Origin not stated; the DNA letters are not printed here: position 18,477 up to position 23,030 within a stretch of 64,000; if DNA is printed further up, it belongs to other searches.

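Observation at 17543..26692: Compact operon: oversized plug-containing TBDR-like barrel + 1417-aa CTD-bearing protein + dedicated PorV-like barrel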

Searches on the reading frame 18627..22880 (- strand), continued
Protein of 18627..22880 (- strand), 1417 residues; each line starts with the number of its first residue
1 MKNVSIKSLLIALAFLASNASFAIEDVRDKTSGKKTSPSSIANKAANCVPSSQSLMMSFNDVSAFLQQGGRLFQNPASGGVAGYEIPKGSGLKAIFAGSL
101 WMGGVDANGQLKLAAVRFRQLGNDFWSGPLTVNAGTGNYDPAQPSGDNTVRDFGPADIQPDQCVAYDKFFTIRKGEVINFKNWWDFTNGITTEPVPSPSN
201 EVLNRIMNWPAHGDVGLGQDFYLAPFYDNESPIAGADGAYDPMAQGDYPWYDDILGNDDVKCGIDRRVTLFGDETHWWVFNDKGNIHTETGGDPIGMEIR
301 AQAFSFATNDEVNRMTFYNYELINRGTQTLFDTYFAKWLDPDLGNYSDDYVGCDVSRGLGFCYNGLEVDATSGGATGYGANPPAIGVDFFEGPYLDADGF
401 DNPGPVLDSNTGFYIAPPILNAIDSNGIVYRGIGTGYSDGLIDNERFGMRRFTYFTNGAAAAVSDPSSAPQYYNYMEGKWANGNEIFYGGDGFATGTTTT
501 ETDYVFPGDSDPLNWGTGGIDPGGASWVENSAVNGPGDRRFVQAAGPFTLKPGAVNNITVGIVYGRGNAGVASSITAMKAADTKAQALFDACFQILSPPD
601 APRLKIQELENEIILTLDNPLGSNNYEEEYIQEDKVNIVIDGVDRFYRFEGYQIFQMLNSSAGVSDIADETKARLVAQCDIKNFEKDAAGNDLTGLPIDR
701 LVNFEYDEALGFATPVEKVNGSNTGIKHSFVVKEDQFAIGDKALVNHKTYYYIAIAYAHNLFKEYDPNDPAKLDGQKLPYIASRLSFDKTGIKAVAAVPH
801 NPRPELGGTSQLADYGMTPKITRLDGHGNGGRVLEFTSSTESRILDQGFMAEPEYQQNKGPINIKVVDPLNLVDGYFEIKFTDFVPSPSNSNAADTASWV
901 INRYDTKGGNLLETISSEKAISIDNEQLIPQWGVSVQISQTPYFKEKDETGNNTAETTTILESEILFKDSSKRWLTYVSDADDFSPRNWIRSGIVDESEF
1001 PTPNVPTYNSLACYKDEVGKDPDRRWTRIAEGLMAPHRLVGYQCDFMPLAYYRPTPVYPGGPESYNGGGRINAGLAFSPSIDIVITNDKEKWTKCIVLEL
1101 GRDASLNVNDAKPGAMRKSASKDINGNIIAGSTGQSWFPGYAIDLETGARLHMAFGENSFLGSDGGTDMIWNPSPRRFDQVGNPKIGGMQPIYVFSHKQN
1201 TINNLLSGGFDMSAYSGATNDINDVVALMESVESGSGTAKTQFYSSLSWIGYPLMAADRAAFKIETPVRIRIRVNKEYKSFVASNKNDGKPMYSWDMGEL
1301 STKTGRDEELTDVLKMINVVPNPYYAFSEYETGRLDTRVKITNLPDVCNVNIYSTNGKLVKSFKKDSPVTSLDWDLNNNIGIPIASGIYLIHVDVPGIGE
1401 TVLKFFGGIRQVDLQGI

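Call 55: fold_search(model_id=the predicted structure, library=pdb)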
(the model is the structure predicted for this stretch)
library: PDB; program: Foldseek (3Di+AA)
matches with E <= 10: 235; with E <= 0.001: 1
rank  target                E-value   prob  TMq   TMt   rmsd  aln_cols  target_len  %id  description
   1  9ju0_AAA              8.7e-04  1.00  0.16  0.21  11.5       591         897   10  C-terminally truncated dextran dextrinase bound with acarbose (released 2025-09-03)
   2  9ju0_CCC              1.0e-03  1.00  0.16  0.21  11.4       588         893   10  C-terminally truncated dextran dextrinase bound with acarbose (released 2025-09-03)
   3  9ju0_BBB              1.9e-03  1.00  0.16  0.21  11.5       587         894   10  C-terminally truncated dextran dextrinase bound with acarbose (released 2025-09-03)
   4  6ggy_B                5.8e-03  0.97  0.11  0.14  11.2       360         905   10  Paenibacillus sp. YM1 laminaribiose phosphorylase with sulphate bound (released 2018-06-13)
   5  6gh3_A                6.8e-03  0.98  0.11  0.14  11.3       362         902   10  Paenibacillus sp. YM1 laminaribiose phosphorylase with alpha-man-1-phosphate bound (released 2018-06-13)
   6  6gh3_B                7.2e-03  0.91  0.10  0.13  12.8       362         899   10  Paenibacillus sp. YM1 laminaribiose phosphorylase with alpha-man-1-phosphate bound (released 2018-06-13)
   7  8ic6_B                7.9e-03  0.80  0.10  0.13  16.2       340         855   10  exo-beta-D-arabinanase ExoMA2 from Microbacterium arabinogalactanolyticum in complex with Tris (released 2023-08-16)
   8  8ic6_A                8.8e-03  0.75  0.09  0.13  14.4       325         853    9  exo-beta-D-arabinanase ExoMA2 from Microbacterium arabinogalactanolyticum in complex with Tris (released 2023-08-16)
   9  6ggy_A                9.7e-03  0.96  0.11  0.14  11.2       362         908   10  Paenibacillus sp. YM1 laminaribiose phosphorylase with sulphate bound (released 2018-06-13)
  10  9vmj_A                1.6e-02  0.75  0.11  0.16  10.8       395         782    7  Crystal structure of TeGH116 from Thermosynechococcus elongatus (released 2025-11-26)
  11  7t6w_B                1.7e-02  0.35  0.10  0.14  18.3       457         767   10  Crystal structure of Chaetomium Glucosidase I (apo) (released 2022-05-04)
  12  7dks                  1.8e-02  0.87  0.12  0.18   8.0       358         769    8  Crystal structure of TxGH116 E441A nucleophile mutant from Thermoanaerobacterium xylanolyticum (released 2021-06-23)
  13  8i5o                  2.1e-02  0.82  0.12  0.17   8.6       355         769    6  Crystal structure of TxGH116 D593A acid/base mutant from Thermoanaerobacterium xylanolyticum (released 2023-05-03)
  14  9vmj_B                2.6e-02  0.72  0.11  0.16  10.7       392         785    8  Crystal structure of TeGH116 from Thermosynechococcus elongatus (released 2025-11-26)
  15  4j5t_A                2.9e-02  0.38  0.10  0.14  19.2       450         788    8  Crystal structure of Processing alpha-Glucosidase I (released 2013-04-03)
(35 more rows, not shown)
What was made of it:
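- Weak Foldseek similarity links parts of g2 to beta-sandwich domains of glycoside hydrolases, phosphorylases and lyases (E about 1e-3 to 1e-2, TM 0.1-0.2, call 55).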

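Call 58: search_protein_families(library=ncbifam, alignment_id=A1, max_evalue=0.01)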
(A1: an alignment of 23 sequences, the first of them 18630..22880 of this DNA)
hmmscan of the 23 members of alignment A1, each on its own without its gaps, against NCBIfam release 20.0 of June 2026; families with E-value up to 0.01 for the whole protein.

A. member 1, window:18630-22880:- (1417 aa): 2 families
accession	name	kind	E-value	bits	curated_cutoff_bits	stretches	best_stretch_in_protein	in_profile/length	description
NF052228.1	T9SS_PorZ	equivalog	1.3e-07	30.5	260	1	1286-1393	643-740/757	type IX secretion system anionic LPS delivery protein PorZ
TIGR04183.1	Por_Secre_tail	domain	0.00026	20.9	23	1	1339-1395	12-60/72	T9SS type A sorting domain-containing protein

B. families by the number of members that match (of 23 scanned): 6 families
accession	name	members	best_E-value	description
NF052228.1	T9SS_PorZ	17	6.2e-12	type IX secretion system anionic LPS delivery protein PorZ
TIGR04183.1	Por_Secre_tail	15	2.8e-07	T9SS type A sorting domain-containing protein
NF033707.1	T9SS_sortase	5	3e-05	type IX secretion system sortase PorU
NF005176.1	PRK06655.1-1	4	5.5e-05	flagellar hook assembly protein FlgD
NF011450.0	PRK14872.1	1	0.0031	rod shape-determining protein MreC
NF033202.0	GW_glycos_SH3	1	0.0092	GW domain-containing glycosaminoglycan-binding protein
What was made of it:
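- On T9SS type-A CTD cargo: g2: 15 of 23 relatives match TIGR04183 at E <= 0.01 (call 58).
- Checked: 15 of 23 family members match TIGR04183 and 17 of 23 match the PorZ tail (call 58).
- The best NCBIfam hits are the C-termini of PorZ (17/23 members) and PorU (5/23), besides TIGR04183 (15/23) (call 58).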

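Call 63: search_protein_families(library=pfam, alignment_id=A1, max_evalue=0.1)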
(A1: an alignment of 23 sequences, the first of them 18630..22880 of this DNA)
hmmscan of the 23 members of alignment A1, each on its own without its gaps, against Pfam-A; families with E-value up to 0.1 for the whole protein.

A. member 1, window:18630-22880:- (1417 aa): 2 families
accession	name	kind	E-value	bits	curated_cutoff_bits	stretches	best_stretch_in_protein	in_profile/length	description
PF13860.13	FlgD_ig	-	0.031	14.7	27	1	1341-1393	18-73/79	FlgD Ig-like domain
PF18962.6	Por_Secre_tail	-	0.083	13.6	27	0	1348-1394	22-63/75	Secretion system C-terminal sorting domain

B. families by the number of members that match (of 23 scanned): 7 families
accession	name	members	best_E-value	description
PF18962.6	Por_Secre_tail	8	0.00071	Secretion system C-terminal sorting domain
PF13860.13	FlgD_ig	7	4.7e-05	FlgD Ig-like domain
PF24576.1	IR75A_N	1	0.074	Ionotropic receptor 75a N-terminal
PF19450.4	DUF5988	1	0.075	Family of unknown function (DUF5988)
PF13285.11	DUF4073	1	0.077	Domain of unknown function (DUF4073)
PF13585.12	CHU_C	1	0.078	CHU_C Type IX secretion signal domain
PF21614.2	DUF6854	1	0.081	Domain of unknown function (DUF6854)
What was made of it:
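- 18630..18950 (-): g2 CTD (aa 1311-1417), including a conserved roughly 10-residue tail after the last strand (family consensus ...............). Family-wide hits are in calls 58 and 63.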

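Call 65: search_solved_structures(query=A1, max_evalue=1, show_alignments=2)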
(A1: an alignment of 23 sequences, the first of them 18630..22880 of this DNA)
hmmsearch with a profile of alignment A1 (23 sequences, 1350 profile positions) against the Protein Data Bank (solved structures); distinct sequences matched with E-value up to 1: 2.
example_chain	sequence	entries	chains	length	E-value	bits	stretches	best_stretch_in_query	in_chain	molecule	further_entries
5m11_A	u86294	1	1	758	0.011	16.8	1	1244-1331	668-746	Immunoreactive 84kD antigen PG93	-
6za2_A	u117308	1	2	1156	0.33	11.8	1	1282-1333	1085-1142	Por secretion system protein porU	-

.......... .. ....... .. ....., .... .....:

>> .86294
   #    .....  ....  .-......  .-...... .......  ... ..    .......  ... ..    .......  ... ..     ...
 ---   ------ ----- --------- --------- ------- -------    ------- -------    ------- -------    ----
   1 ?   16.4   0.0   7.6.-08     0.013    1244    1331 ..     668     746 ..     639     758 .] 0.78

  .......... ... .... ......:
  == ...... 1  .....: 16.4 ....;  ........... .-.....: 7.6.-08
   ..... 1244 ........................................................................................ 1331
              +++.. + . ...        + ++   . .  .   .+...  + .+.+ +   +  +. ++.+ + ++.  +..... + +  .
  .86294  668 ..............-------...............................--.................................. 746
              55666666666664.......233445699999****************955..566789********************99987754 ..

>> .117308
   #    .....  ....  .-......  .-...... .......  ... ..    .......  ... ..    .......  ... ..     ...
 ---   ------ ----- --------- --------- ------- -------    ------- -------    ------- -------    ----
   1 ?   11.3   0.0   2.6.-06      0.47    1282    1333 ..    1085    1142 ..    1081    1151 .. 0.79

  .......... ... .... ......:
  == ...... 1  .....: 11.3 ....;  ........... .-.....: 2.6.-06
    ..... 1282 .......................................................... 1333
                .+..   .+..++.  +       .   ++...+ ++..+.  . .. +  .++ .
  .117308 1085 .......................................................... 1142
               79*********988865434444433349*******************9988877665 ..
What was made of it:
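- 18630..18950 (-): The only PDB profile hits are the PorZ and PorU CTDs (call 65).
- Closest known: PorZ-PorQ and PorU-PorV pairs of the T9SS attachment complex. Same: The g2 CTD matches the PorZ and PorU CTDs best (calls 58, 65).
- The only PDB hits of the family profile are the PorZ and PorU CTDs (call 65). The CTD is closest to those of PorZ and PorU (calls 58, 65).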

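Call 74: find_homologous_proteins(query=A5)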
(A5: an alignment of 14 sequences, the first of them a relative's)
Query A5 (14 sequences) (1457 aa, profile of the alignment): 6479 proteins with E <= 0.001 among 8000 candidates; the best 120 are listed.
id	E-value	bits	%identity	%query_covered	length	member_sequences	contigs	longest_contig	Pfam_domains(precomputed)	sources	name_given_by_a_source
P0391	0.0e+0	2220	49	100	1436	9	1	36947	-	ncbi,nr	ncbi:MAG: T9SS type A sorting domain-containing protein [Bacteroidales bacterium]|nr:T9SS type A sor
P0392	0.0e+0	2217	49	100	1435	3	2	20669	-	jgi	jgi:hypothetical protein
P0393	0.0e+0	2216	50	98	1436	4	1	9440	-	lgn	-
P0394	0.0e+0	2211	49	100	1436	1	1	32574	-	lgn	-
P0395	0.0e+0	2204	49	100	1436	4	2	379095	-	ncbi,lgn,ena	-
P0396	0.0e+0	2193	46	100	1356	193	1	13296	-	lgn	-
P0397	0.0e+0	2185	56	100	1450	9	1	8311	-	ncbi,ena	-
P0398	0.0e+0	2172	48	98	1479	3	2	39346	-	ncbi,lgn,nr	ncbi:MAG: hypothetical protein CSA95_01545 [Bacteroidetes bacterium]|nr:MAG: hypothetical protein CS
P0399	0.0e+0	2171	47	100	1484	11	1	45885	-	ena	-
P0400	0.0e+0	2163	47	100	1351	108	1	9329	-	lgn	-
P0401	0.0e+0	2163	49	99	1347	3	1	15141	-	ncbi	-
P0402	0.0e+0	2163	47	100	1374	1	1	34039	-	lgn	-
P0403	0.0e+0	2162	47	100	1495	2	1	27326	-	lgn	-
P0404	0.0e+0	2162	47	100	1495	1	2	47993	-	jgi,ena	-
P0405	0.0e+0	2159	45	100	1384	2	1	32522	-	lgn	-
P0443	0.0e+0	2119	48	100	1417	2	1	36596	-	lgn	-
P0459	0.0e+0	2111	48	100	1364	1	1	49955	-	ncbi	ncbi:T9SS C-terminal target domain-containing protein [candidate division KSB1 bacterium]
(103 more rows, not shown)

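Call 76: search_protein_families(library=pfam, proteins=[L035:4276-7932:+, L037:4260-7985:+, L046:4276-7953:+, L054:4208-7960:+, L060:4134-7964:+, L068:4229-7978:+, L026:4224-7976:+], max_evalue=0.05)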
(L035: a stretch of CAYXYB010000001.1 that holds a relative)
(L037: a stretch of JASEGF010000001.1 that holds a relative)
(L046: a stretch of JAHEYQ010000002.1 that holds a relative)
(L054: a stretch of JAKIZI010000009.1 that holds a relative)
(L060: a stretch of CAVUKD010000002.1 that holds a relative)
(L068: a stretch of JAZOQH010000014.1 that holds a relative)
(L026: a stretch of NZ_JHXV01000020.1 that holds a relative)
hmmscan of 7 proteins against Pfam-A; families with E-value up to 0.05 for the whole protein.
L035:4276-7932:+ (1219 aa): 5 families
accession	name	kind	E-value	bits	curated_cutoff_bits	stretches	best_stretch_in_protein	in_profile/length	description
PF13620.12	CarboxypepD_reg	-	6.6e-16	58.9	32.3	1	27-107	1-81/82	Carboxypeptidase regulatory-like domain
PF13715.12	CarbopepD_reg_2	-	1e-14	54.8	32.2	1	28-119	1-88/88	CarboxypepD_reg-like domain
PF00593.30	TonB_dep_Rec_b-barrel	-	8.5e-10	39.5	27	1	548-1078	55-393/436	TonB dependent receptor-like, beta-barrel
PF07715.20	Plug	-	1.4e-09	38.9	23.9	1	130-221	4-107/107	TonB-dependent Receptor Plug Domain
PF11008.14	DUF2846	-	0.034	14.7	34.3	0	63-108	38-83/92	Protein of unknown function (DUF2846)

L037:4260-7985:+ (1242 aa): 4 families
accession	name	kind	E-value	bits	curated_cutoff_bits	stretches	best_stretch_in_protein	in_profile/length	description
PF13620.12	CarboxypepD_reg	-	2.8e-13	50.5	32.3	1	39-116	1-78/82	Carboxypeptidase regulatory-like domain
PF13715.12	CarbopepD_reg_2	-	5.3e-12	46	32.2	1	41-131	2-88/88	CarboxypepD_reg-like domain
PF07715.20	Plug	-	7.3e-12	46.2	23.9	1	145-234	7-107/107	TonB-dependent Receptor Plug Domain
PF00593.30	TonB_dep_Rec_b-barrel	-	6e-07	30.1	27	1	632-1069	63-396/436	TonB dependent receptor-like, beta-barrel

L046:4276-7953:+ (1226 aa): 5 families
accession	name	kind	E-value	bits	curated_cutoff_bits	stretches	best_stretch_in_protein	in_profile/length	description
PF13715.12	CarbopepD_reg_2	-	2.1e-14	53.7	32.2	1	30-118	1-85/88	CarboxypepD_reg-like domain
PF13620.12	CarboxypepD_reg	-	6.6e-14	52.5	32.3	1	30-109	2-81/82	Carboxypeptidase regulatory-like domain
PF07715.20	Plug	-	2e-07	31.9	23.9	1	131-221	3-106/107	TonB-dependent Receptor Plug Domain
PF17802.7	SpaA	-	0.027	15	23.1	0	29-83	2-59/91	Prealbumin-like fold domain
PF17210.9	SdrD_B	-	0.044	14.4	29.7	0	50-83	32-65/112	SdrD B-like domain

L054:4208-7960:+ (1251 aa): 4 families
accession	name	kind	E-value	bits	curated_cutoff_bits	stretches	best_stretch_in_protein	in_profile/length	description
PF13620.12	CarboxypepD_reg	-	3.9e-10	40.4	32.3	1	27-108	1-79/82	Carboxypeptidase regulatory-like domain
PF07715.20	Plug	-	3.5e-07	31.1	23.9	1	133-218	5-103/107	TonB-dependent Receptor Plug Domain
PF13715.12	CarbopepD_reg_2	-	0.00091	19.6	32.2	1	28-96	1-67/88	CarboxypepD_reg-like domain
PF17210.9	SdrD_B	-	0.0023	18.5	29.7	1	34-100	18-86/112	SdrD B-like domain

L060:4134-7964:+ (1277 aa): 5 families
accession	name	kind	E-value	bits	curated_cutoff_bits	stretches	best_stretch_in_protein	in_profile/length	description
PF13620.12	CarboxypepD_reg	-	4.4e-15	56.2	32.3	1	48-129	1-82/82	Carboxypeptidase regulatory-like domain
PF13715.12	CarbopepD_reg_2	-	7.8e-15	55.1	32.2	1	49-137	1-86/88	CarboxypepD_reg-like domain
PF07715.20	Plug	-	2.7e-10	41.2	23.9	1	157-240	11-107/107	TonB-dependent Receptor Plug Domain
PF17802.7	SpaA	-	0.0034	18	23.1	1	48-99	2-56/91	Prealbumin-like fold domain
PF23591.1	CILP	-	0.015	15.8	27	1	48-112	6-65/90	Cartilage intermediate layer protein 1-like domain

L068:4229-7978:+ (1250 aa): 6 families
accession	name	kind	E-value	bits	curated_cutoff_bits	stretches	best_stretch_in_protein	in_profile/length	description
PF13620.12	CarboxypepD_reg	-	4.3e-15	56.3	32.3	1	33-112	2-81/82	Carboxypeptidase regulatory-like domain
PF13715.12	CarbopepD_reg_2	-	3.4e-14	53.1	32.2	1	33-122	1-86/88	CarboxypepD_reg-like domain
PF07715.20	Plug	-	6.3e-08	33.5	23.9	1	141-224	10-107/107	TonB-dependent Receptor Plug Domain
PF00593.30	TonB_dep_Rec_b-barrel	-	2.9e-06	27.9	27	1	627-1157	39-424/436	TonB dependent receptor-like, beta-barrel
PF23591.1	CILP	-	0.0011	19.4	27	1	33-112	7-85/90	Cartilage intermediate layer protein 1-like domain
PF13702.11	Lysozyme_like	-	0.0035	17.4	25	1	649-722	70-141/165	Lysozyme-like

L026:4224-7976:+ (1251 aa): 5 families
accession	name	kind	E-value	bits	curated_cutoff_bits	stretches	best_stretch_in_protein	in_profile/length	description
PF13620.12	CarboxypepD_reg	-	2.4e-17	63.5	32.3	1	32-112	1-81/82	Carboxypeptidase regulatory-like domain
PF13715.12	CarbopepD_reg_2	-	9.9e-14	51.6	32.2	1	33-122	1-86/88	CarboxypepD_reg-like domain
PF07715.20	Plug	-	5.4e-08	33.7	23.9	1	138-225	7-106/107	TonB-dependent Receptor Plug Domain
PF23591.1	CILP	-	0.0057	17.1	27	1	31-90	5-59/90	Cartilage intermediate layer protein 1-like domain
PF15942.10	DUF4751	-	0.037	14.5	25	0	473-529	61-117/121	Domain of unknown function (DUF4751)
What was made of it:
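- Checked: The barrel itself does not reach Pfam's cut-off in this protein, but does in 3 of 7 distant orthologues (call 76).
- Orthologues pass PF00593 (call 76).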
